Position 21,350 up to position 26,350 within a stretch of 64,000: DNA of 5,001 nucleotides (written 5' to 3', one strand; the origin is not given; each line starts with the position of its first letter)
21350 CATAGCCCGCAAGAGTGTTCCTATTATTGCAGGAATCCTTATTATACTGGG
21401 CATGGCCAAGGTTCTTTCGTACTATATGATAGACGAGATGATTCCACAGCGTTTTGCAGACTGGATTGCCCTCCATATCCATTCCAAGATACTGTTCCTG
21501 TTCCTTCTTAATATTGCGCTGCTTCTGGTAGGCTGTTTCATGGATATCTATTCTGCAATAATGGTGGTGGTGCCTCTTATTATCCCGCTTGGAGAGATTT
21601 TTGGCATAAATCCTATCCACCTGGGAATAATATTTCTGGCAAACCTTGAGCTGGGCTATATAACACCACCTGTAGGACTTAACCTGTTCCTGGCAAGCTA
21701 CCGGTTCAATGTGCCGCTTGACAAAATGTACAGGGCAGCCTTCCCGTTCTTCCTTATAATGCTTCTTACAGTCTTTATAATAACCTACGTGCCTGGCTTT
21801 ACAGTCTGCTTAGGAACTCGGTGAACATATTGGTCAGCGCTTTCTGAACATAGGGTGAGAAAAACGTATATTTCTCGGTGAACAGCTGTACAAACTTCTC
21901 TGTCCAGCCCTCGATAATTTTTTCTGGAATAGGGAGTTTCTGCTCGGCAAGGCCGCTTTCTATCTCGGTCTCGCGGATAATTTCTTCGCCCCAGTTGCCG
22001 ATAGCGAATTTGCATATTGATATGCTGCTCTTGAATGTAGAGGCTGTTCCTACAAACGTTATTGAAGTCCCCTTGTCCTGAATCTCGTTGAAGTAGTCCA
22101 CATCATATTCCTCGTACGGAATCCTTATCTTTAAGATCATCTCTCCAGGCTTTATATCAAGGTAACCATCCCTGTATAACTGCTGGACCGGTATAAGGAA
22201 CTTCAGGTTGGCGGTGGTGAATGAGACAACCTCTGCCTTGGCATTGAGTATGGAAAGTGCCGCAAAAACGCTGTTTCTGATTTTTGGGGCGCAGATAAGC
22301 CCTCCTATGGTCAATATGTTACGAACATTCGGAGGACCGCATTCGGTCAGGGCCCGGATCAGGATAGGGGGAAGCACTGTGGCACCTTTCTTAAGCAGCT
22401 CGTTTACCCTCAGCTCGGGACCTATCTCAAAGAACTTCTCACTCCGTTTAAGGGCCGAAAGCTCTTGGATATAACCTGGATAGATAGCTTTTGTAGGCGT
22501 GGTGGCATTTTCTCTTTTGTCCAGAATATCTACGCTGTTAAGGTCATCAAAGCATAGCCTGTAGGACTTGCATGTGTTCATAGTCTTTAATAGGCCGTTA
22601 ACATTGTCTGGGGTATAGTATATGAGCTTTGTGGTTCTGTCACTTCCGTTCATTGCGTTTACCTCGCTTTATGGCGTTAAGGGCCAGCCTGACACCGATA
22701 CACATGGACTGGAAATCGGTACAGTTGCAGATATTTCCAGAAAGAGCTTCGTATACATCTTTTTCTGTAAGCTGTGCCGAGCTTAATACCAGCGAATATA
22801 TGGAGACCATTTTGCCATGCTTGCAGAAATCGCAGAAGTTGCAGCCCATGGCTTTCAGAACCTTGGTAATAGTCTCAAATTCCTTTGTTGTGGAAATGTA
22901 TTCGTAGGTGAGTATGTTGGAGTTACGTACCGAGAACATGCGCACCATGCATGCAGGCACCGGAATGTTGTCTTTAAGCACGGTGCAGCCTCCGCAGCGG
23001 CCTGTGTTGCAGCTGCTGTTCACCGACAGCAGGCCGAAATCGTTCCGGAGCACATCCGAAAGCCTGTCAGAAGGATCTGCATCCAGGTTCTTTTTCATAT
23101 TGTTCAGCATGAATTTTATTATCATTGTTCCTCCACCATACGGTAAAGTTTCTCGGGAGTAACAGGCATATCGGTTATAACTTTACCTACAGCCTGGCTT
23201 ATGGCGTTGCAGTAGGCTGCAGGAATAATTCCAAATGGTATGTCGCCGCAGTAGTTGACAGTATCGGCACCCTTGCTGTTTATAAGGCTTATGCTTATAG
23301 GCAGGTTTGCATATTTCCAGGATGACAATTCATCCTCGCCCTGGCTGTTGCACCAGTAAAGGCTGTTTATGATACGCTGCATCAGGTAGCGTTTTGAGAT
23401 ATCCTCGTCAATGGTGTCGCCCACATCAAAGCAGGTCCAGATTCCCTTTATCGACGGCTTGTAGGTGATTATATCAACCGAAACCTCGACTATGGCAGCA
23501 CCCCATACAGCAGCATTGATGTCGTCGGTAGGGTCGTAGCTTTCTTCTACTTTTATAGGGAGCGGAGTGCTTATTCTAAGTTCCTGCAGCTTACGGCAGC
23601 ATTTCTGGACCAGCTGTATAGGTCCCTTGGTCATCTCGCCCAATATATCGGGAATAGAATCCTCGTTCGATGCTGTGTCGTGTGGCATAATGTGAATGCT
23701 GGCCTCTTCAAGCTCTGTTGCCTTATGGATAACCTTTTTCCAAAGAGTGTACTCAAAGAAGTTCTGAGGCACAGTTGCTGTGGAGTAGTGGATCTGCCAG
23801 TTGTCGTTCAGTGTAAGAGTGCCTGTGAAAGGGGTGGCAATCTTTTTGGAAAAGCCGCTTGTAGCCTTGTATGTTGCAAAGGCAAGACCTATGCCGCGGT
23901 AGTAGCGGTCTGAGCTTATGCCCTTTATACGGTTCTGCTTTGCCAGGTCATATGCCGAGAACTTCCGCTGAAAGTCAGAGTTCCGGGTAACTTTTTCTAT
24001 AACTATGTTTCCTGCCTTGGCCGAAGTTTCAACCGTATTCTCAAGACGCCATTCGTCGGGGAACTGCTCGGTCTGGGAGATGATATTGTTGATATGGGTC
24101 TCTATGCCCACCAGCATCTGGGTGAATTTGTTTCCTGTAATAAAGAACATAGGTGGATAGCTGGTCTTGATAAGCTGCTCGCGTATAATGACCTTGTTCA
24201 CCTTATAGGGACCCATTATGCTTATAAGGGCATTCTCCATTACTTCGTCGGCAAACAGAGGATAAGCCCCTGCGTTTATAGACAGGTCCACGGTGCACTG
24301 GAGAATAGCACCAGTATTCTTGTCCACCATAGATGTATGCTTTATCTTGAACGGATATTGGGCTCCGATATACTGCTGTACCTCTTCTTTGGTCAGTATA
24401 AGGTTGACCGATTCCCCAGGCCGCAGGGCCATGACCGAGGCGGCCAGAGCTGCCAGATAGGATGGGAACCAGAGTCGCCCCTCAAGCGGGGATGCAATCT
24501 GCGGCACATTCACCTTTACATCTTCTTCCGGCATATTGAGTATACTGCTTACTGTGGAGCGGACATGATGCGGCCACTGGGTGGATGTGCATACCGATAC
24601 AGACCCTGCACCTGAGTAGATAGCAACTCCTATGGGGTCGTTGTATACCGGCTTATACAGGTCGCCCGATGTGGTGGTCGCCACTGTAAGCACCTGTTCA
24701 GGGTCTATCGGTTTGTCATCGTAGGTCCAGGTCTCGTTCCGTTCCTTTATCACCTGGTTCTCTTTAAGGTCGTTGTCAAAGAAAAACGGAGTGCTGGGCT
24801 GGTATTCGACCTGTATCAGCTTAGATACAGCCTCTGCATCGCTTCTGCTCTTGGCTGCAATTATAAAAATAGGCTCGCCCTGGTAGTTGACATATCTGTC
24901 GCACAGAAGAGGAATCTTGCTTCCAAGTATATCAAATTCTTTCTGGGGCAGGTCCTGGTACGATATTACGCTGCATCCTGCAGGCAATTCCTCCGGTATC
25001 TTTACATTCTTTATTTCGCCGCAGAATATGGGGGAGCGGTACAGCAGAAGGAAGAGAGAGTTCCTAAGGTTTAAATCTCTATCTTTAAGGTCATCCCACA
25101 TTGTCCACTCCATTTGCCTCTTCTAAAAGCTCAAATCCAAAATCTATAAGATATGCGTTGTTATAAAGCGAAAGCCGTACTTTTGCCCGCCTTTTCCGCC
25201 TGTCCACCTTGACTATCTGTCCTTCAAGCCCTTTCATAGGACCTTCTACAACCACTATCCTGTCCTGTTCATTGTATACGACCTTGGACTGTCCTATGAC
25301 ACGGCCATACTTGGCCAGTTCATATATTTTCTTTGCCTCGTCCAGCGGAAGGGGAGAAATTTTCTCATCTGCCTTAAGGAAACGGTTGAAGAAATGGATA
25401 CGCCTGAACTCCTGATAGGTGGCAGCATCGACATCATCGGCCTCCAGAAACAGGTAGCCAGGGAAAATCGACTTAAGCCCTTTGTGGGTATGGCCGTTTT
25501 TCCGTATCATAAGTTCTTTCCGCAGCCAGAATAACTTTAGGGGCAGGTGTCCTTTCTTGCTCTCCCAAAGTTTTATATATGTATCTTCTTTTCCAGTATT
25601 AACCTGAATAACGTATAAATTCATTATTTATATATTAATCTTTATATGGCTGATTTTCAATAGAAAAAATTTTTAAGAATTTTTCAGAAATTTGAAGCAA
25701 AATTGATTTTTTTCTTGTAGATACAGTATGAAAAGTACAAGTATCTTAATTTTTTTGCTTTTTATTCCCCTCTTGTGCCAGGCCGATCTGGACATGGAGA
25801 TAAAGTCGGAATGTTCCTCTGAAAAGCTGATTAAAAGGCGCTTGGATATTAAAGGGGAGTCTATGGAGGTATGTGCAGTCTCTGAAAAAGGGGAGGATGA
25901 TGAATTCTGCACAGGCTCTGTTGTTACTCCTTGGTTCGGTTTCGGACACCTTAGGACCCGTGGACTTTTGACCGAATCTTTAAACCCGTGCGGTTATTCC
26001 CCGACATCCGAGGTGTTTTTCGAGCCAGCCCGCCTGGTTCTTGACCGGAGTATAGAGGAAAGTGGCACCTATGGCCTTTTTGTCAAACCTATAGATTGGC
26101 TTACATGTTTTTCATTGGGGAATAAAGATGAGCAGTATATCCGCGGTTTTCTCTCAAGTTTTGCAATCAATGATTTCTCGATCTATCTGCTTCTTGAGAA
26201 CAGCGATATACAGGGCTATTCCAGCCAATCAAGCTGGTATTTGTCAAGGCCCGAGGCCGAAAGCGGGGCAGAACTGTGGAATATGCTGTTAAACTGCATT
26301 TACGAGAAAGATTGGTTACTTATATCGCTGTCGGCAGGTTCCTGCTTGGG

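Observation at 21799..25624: NusG paralog at the head of a divergent three-subunit molybdenum-hydroxylase-like operon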

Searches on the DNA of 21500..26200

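Call 57: search_rna_families(source=window, start=21500, end=26200, threshold=evalue, max_evalue=1)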
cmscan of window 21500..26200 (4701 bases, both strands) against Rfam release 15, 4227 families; matches with E-value up to 1: 0.
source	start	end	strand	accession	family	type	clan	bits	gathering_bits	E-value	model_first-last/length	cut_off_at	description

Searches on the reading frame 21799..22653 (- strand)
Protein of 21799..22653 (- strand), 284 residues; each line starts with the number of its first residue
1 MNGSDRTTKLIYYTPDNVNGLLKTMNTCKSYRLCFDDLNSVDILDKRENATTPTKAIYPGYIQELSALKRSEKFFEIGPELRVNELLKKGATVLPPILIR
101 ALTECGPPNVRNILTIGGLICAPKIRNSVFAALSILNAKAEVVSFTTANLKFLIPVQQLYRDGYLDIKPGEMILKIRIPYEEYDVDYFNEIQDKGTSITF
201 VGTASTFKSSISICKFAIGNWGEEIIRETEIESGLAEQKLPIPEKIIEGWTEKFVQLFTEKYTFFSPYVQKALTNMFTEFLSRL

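Call 3: search_protein_families(library=pfam, proteins=[window:21799-22653:-], max_evalue=0.1)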
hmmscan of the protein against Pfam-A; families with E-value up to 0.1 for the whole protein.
window:21799-22653:- (284 aa): 1 family
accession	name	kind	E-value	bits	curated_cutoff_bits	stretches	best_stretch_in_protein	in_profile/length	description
PF00941.27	FAD_binding_5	-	1.5e-16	61.1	27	1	12-180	5-169/170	FAD binding domain in molybdopterin dehydrogenase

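Call 4: search_protein_families(library=ncbifam, proteins=[window:21799-22653:-], max_evalue=0.1)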
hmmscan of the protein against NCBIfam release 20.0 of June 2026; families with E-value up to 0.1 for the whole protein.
window:21799-22653:- (284 aa): 6 families
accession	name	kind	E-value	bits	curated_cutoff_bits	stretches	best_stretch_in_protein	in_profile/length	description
NF041019.1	glyceraldDH_beta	equivalog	4.9e-12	45.7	350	1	52-253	46-247/280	glyceraldehyde dehydrogenase subunit beta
NF043083.1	XdhB_XDHase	equivalog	3.2e-11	42.9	310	1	60-235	53-234/289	xanthine dehydrogenase subunit XdhB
NF007427.0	PRK09971.1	equivalog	7.4e-09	35.2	287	1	96-234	91-233/292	xanthine dehydrogenase FAD-binding subunit XdhB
TIGR02963.1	xanthine_xdhA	equivalog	1.4e-05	23.9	467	1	53-185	234-363/468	xanthine dehydrogenase small subunit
TIGR03195.1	4hydrxCoA_B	equivalog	0.0015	17.7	404.55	1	128-192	160-224/321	4-hydroxybenzoyl-CoA reductase subunit beta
TIGR03199.1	pucC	equivalog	0.002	17.5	306.05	1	52-198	37-178/264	xanthine dehydrogenase subunit C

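Call 46: search_solved_structures(query=window:21799-22653:-, max_evalue=0.01, show_alignments=2)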
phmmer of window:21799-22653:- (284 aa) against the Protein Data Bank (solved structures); distinct sequences matched with E-value up to 0.01: 1.
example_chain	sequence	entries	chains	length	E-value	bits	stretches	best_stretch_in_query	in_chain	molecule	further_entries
4zoh_B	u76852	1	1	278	1.1e-06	31.6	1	11-213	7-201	Putative oxidoreductase FAD-binding subunit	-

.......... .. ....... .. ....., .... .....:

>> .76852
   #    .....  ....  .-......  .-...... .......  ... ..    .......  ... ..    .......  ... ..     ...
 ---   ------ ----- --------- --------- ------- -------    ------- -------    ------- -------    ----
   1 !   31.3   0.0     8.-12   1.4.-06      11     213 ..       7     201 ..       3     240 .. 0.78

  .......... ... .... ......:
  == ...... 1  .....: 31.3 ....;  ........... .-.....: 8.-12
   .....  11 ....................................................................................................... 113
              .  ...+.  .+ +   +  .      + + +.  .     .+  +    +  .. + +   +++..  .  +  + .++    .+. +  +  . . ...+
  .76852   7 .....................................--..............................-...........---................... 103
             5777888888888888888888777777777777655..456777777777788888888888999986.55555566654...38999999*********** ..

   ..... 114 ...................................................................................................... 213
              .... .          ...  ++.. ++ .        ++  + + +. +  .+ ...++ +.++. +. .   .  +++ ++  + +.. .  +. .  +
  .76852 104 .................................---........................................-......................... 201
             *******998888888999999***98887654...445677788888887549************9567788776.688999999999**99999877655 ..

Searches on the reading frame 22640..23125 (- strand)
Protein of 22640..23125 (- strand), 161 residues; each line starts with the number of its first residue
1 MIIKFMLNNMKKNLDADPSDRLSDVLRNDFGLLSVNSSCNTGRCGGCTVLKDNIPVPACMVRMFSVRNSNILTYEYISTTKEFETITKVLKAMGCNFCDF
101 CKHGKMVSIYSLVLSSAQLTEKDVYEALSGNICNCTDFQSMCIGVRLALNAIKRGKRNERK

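Call 3: search_protein_families(library=pfam, proteins=[window:22640-23125:-], max_evalue=0.1)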
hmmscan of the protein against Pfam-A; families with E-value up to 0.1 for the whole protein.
window:22640-23125:- (161 aa): 3 families
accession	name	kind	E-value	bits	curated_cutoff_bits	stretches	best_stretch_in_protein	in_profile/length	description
PF01799.25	Fer2_2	-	2.9e-11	43.8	30.3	1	73-142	1-71/75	[2Fe-2S] binding domain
PF13085.11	Fer2_3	-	0.00021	21.7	27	1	22-70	35-83/107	2Fe-2S iron-sulfur cluster binding domain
PF00111.32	Fer2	-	0.00024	21.4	21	1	8-50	4-46/77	2Fe-2S iron-sulfur cluster binding domain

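Call 4: search_protein_families(library=ncbifam, proteins=[window:22640-23125:-], max_evalue=0.1)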
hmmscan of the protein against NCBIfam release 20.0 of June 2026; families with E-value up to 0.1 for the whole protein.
window:22640-23125:- (161 aa): 12 families
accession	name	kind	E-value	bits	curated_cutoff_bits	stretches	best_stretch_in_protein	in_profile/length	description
TIGR03198.1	pucE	equivalog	1.4e-29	102.5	254.3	1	3-142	4-142/151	xanthine dehydrogenase subunit E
NF043084.2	XdhC_XDHase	equivalog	2.8e-26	91.8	217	1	2-146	2-147/151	xanthine dehydrogenase subunit XdhC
NF041020.1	glyceraldDH_gamma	equivalog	1.7e-25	89.5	290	1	3-151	13-161/164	glyceraldehyde dehydrogenase subunit gamma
NF045668.1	pterin_aldehy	equivalog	7.8e-23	80.5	1100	1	4-156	4-158/905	molybdopterin-dependent aldehyde oxidoreductase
TIGR03311.1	Se_dep_XDH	equivalog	6.2e-22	77.5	830.45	1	4-156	2-151/848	selenium-dependent xanthine dehydrogenase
NF007387.0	PRK09908.1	equivalog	3.7e-21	75.2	212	1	3-145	9-152/159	xanthine dehydrogenase iron sulfur-binding subunit XdhC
TIGR03193.1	4hydroxCoAred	equivalog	4e-21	75.5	257.8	1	16-144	14-143/148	4-hydroxybenzoyl-CoA reductase subunit gamma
TIGR02963.1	xanthine_xdhA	equivalog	2.6e-17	62.6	467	1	3-147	1-156/468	xanthine dehydrogenase small subunit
NF008514.0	PRK11433.1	equivalog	4.7e-14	52.4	322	1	3-140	53-205/218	aldehyde dehydrogenase iron-sulfur subunit PaoA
TIGR02969.1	mam_aldehyde_ox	subfamily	4.6e-12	44.2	1912.3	1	14-141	15-153/1330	aldehyde oxidase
NF009052.0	PRK12386.1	equivalog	0.0002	20.5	256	1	31-129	45-140/255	succinate dehydrogenase/fumarate reductase iron-sulfur subunit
NF004616.0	PRK05950.1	subfamily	0.025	13.7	228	1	28-72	47-91/238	succinate dehydrogenase iron-sulfur subunit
